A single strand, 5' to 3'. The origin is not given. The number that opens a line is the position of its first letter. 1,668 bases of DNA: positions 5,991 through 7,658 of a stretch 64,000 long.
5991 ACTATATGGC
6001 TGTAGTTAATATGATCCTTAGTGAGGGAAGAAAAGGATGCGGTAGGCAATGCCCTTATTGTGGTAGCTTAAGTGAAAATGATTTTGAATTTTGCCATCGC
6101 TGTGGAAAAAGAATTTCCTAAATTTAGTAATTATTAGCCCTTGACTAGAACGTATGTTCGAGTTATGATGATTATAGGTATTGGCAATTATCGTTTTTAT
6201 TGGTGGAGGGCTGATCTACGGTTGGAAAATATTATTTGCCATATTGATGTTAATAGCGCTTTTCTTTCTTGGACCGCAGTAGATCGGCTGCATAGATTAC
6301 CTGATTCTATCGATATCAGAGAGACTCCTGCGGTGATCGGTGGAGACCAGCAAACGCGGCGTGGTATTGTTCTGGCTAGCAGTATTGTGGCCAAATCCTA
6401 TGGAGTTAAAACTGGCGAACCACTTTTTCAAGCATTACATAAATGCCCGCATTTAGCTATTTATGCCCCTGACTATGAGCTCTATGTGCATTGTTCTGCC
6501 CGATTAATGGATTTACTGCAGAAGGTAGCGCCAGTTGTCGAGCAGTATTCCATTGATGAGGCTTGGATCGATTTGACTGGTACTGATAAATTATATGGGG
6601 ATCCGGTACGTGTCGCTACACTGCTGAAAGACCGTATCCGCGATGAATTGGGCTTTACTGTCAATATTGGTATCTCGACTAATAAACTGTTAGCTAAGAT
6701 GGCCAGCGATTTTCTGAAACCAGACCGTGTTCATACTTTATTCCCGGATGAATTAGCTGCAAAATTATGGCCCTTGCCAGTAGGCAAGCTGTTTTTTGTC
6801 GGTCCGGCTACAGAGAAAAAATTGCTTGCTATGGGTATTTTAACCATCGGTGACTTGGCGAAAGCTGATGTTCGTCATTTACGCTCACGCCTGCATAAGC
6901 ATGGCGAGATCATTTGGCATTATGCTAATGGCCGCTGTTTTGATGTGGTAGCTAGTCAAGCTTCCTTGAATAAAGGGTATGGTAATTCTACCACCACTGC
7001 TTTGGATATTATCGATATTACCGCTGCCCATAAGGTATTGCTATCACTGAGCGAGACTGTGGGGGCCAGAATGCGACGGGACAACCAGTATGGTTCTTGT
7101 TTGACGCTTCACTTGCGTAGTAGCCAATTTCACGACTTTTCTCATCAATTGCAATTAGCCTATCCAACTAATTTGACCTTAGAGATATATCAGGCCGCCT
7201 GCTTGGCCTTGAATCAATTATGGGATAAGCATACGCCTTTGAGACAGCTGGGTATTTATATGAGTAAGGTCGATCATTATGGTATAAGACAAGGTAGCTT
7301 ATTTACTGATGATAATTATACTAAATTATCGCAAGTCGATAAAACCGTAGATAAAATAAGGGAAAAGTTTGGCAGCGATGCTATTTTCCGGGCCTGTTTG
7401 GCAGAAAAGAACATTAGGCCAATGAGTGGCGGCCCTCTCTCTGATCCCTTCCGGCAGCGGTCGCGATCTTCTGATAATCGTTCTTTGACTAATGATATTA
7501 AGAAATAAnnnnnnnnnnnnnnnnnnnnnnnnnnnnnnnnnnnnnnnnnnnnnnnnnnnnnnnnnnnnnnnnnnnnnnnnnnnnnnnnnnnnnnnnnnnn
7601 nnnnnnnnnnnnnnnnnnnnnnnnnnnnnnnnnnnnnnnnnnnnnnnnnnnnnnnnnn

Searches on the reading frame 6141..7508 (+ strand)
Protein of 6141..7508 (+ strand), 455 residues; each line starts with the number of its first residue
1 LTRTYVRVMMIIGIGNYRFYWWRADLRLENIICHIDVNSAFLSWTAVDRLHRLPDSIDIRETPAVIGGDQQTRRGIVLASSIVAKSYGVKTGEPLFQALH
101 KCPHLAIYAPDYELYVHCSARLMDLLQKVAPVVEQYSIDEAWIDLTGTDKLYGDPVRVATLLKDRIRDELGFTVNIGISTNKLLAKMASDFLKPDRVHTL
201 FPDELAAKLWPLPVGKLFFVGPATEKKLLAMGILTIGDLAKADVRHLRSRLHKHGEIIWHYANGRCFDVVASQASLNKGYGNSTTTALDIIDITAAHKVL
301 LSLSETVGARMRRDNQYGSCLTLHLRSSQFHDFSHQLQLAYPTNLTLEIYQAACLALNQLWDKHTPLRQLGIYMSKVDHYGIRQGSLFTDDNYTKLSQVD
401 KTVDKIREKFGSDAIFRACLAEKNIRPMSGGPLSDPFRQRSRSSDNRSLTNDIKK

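Call 3: search_protein_families(library=pfam, proteins=[window:6141-7508:+], max_evalue=1)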
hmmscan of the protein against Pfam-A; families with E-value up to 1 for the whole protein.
window:6141-7508:+ (455 aa): 6 families
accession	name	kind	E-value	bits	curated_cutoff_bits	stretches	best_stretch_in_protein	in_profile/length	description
PF00817.25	IMS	-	2.1e-39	135.2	23.2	1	35-190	1-148/148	impB/mucB/samB family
PF11799.13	IMS_C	-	3.6e-24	85.7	20.7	1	278-387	2-109/109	impB/mucB/samB family C-terminal domain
PF11798.14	IMS_HHH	-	9.1e-07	29.2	24.4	1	202-233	1-32/32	IMS family HHH motif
PF21999.2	IMS_HHH_1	-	1.4e-05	25.9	27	1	220-264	6-51/53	DNA polymerase-iota, thumb domain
PF14520.12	HHH_5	-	0.005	17.7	27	1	220-247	10-37/57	Helix-hairpin-helix domain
PF12690.13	BsuPI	-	0.2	12.1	22.9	0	252-280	44-72/101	Intracellular proteinase inhibitor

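Call 4: search_protein_families(library=ncbifam, proteins=[window:6141-7508:+], max_evalue=1)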
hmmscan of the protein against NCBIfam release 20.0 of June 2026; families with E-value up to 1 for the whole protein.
window:6141-7508:+ (455 aa): 10 families
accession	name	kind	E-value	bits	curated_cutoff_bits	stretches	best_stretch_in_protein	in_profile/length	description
NF002848.0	PRK03103.1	subfamily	5.3e-99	331.5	381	1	31-419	5-390/410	DNA polymerase IV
NF002492.0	PRK01810.1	equivalog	4.7e-74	249.6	399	1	29-419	9-393/412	DNA polymerase IV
NF002751.0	PRK02794.1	equivalog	1.7e-73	247.9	371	1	32-420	40-417/425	DNA polymerase IV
NF003015.0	PRK03858.1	subfamily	1.4e-64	218.6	367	1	32-423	9-388/399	DNA polymerase IV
NF002882.0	PRK03348.1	equivalog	7e-58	196.5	389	1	29-405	4-370/461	DNA polymerase IV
NF002677.0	PRK02406.1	equivalog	7.1e-57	193.1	256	1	32-378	8-344/357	DNA polymerase IV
NF010731.0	PRK14133.1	equivalog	1.9e-55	188.5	362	1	29-388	2-347/352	DNA polymerase IV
NF002883.0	PRK03352.1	equivalog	2e-49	168.7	330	1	30-374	5-339/347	DNA polymerase IV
NF002955.0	PRK03609.1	subfamily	3.5e-38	131.6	431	1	34-419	4-393/422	translesion error-prone DNA polymerase V subunit UmuC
NF002292.0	PRK01216.1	equivalog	6.4e-28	97.8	339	1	71-274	37-241/351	DNA polymerase IV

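Call 57: find_related_loci(query=window:6141-7508:+, collection=metagenome_contigs, flank=9000)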
Query window:6141-7508:+ (455 aa) in metagenome_contigs; peptide patterns used: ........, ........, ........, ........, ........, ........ (x = any residue, [..] = any of these).
519 stretches matched a pattern; 410 encode a relative of the query (tblastn E <= 1e-3); the best 80 are kept; 80 distinct loci.
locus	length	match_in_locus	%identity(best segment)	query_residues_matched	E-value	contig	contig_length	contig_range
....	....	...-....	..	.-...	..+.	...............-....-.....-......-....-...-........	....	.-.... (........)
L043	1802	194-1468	78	16-439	0e+0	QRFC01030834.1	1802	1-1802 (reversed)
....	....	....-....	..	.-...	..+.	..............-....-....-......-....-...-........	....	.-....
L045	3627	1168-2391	60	28-435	2e-177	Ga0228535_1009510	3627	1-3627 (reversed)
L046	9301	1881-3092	60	28-431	7e-164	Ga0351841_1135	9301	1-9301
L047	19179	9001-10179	60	28-420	4e-161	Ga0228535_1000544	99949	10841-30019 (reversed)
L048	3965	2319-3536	55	29-431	8e-156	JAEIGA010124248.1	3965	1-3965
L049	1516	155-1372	54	29-431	6e-165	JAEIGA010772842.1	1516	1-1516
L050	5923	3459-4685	55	27-431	2e-151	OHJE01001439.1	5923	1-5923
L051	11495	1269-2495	55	27-431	2e-150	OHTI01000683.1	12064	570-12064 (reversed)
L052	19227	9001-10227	55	27-431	3e-150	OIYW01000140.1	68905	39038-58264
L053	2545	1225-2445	55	28-431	2e-159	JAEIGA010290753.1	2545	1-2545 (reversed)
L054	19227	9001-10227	55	27-431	8e-150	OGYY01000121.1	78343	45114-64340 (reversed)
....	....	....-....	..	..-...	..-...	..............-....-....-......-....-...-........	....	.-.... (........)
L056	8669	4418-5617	58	31-431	1e-149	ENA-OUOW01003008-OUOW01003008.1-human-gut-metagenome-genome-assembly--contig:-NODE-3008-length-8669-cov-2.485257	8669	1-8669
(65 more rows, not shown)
